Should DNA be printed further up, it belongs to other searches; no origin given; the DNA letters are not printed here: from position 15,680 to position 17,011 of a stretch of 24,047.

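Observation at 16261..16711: Alpha/beta-hydrolase domain of the fusion protein has Gln in place of the nucleophilic Ser (GHQLG)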

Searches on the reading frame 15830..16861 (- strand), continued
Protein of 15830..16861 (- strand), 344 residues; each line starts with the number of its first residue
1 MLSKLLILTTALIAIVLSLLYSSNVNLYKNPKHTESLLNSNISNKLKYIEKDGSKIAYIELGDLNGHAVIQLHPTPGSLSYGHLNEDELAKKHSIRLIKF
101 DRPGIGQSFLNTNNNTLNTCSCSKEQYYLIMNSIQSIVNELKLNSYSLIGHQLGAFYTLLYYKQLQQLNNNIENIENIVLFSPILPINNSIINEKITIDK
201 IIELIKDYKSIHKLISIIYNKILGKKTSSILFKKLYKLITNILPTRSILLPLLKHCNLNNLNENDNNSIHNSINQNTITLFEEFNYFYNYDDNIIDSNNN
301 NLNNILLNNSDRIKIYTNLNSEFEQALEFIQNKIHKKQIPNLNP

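Call 38: search_solved_structures(query=A3, max_evalue=0.00001, show_alignments=2)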
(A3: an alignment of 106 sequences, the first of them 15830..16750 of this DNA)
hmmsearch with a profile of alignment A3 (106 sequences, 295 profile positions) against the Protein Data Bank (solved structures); distinct sequences matched with E-value up to 0.00001: 293 (the best 60 are shown).
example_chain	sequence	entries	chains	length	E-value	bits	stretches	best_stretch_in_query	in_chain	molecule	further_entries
9wlv_AAA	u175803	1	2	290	1.8e-69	237.4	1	10-292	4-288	Pimeloyl-ACP methyl ester carboxylesterase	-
1a88_A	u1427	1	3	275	4.4e-28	101.5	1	10-138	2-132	CHLOROPEROXIDASE L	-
3hi4_A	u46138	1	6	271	2.6e-25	92.4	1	10-134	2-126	Arylesterase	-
3hea_A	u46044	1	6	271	3.2e-25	92.2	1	10-133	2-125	Arylesterase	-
8ynv_A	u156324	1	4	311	4.5e-25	91.7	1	7-285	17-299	poly(3-hydroxybutyrate) depolymerase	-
1zoi_A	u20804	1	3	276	6.6e-25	91.1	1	10-134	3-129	esterase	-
3ia2_A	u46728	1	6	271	2.5e-24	89.2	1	10-134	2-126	Arylesterase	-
3t4u_A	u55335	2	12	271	2.7e-24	89.1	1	10-134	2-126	Arylesterase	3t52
1va4_A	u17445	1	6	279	2.7e-24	89.1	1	10-134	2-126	Arylesterase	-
8pi1_A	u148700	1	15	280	4.8e-24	88.3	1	13-134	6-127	Arylesterase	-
8ynw_A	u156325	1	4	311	5.6e-24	88.1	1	7-285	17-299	Poly(3-hydroxybutyrate) depolymerase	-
4y7d_A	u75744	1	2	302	7.3e-23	84.4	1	28-280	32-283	Alpha/beta hydrolase fold protein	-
5h3h_A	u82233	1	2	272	7.7e-23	84.3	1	13-134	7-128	Abhydrolase domain-containing protein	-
1a8s_A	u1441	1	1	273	1.1e-22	83.8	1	10-134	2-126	CHLOROPEROXIDASE F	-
4dgq_A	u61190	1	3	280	4.8e-22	81.7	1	9-136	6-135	Non-heme chloroperoxidase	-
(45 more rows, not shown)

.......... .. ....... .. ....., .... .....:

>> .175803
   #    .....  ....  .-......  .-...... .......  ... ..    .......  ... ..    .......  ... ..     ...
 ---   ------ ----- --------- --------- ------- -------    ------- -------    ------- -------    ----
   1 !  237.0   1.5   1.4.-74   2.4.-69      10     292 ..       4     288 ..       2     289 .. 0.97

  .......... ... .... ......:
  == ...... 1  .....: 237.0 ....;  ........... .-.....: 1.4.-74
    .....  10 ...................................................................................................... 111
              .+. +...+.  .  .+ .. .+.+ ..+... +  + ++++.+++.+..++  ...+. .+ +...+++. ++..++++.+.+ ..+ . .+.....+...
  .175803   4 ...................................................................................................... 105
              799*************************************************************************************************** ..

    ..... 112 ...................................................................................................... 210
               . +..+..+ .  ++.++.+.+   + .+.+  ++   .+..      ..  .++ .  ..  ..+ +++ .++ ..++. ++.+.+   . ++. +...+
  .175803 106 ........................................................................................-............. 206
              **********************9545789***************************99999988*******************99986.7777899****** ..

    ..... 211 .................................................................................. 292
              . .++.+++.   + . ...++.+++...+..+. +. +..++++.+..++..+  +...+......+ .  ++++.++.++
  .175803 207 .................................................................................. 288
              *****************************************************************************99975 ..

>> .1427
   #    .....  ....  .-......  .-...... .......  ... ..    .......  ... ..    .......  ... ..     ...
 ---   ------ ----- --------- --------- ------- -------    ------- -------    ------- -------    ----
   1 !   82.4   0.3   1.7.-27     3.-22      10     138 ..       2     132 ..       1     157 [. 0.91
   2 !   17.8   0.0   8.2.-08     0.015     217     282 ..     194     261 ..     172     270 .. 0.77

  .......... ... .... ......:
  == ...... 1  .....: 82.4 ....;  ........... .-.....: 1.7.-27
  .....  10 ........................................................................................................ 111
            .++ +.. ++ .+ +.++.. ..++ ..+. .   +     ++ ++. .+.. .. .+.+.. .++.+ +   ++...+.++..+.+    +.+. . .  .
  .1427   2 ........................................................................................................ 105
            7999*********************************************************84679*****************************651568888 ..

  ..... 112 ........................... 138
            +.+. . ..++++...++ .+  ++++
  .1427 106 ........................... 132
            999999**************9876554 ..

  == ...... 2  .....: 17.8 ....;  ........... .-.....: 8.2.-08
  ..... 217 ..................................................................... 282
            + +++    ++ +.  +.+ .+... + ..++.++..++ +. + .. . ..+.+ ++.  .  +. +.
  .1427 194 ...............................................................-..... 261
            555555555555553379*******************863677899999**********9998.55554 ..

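Call 57: find_encoding_contigs(protein=P0006, flank=3000, max_places=4)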
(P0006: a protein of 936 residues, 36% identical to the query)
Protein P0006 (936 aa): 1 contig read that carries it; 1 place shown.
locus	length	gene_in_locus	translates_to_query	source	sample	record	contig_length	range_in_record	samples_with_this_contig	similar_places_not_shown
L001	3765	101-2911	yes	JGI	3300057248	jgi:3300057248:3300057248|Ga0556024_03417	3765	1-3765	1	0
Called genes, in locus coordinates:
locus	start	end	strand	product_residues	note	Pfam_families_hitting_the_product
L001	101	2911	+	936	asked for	PF00890:FAD_binding_2, PF01134:GIDA (weak), PF01266:DAO, PF01946:Thi4 (faint), PF03486:HI0933_like (faint), PF07992:Pyr_redox_2 (weak), PF12831:FAD_oxidored (weak), PF13450:NAD_binding_8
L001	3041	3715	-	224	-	PF01485:IBR, PF22191:IBR_1, PF22605:IBR_2 (weak)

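Call 58: find_encoding_contigs(protein=P0002, flank=4000, max_places=2)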
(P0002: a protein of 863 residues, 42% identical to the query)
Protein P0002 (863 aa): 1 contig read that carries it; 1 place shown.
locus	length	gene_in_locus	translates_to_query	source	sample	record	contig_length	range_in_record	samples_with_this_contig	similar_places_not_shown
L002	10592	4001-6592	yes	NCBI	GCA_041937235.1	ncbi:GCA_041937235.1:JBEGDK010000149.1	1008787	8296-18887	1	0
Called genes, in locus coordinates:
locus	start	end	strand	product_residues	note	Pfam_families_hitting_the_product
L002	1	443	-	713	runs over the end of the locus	PF16420:ATG7_N, PF00899:ThiF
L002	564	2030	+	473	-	PF01532:Glyco_hydro_47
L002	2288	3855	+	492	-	PF14531:Kinase-like (faint), PF00069:Pkinase, PF07714:PK_Tyr_Ser-Thr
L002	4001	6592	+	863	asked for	PF00561:Abhydrolase_1 (faint), PF12146:Hydrolase_4 (faint), PF00890:FAD_binding_2, PF01134:GIDA (faint), PF01266:DAO, PF07992:Pyr_redox_2, PF12831:FAD_oxidored, PF13450:NAD_binding_8 (weak), +1 more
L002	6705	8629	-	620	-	-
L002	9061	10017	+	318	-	PF00383:dCMP_cyt_deam_1, PF14437:MafB19-deam (weak)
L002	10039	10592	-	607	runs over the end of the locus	PF00258:Flavodoxin_1, PF00667:FAD_binding_1, PF00175:NAD_binding_1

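Call 59: find_encoding_contigs(protein=P0217, flank=4000, max_places=2)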
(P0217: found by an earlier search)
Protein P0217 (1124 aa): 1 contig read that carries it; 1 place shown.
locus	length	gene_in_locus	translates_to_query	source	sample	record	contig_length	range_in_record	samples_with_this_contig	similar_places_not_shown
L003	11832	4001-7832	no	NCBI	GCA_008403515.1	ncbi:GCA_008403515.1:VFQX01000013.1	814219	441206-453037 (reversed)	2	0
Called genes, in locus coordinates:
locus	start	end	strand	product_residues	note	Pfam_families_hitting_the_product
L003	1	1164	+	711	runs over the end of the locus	PF01532:Glyco_hydro_47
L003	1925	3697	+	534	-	PF14531:Kinase-like (faint), PF00069:Pkinase, PF07714:PK_Tyr_Ser-Thr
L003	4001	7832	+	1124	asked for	PF07992:Pyr_redox_2 (weak), PF01262:AlaDh_PNT_C (faint), PF00890:FAD_binding_2, PF01134:GIDA (weak), PF01266:DAO, PF03486:HI0933_like (faint), PF12831:FAD_oxidored, PF13450:NAD_binding_8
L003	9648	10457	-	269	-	-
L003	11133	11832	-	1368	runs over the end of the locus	-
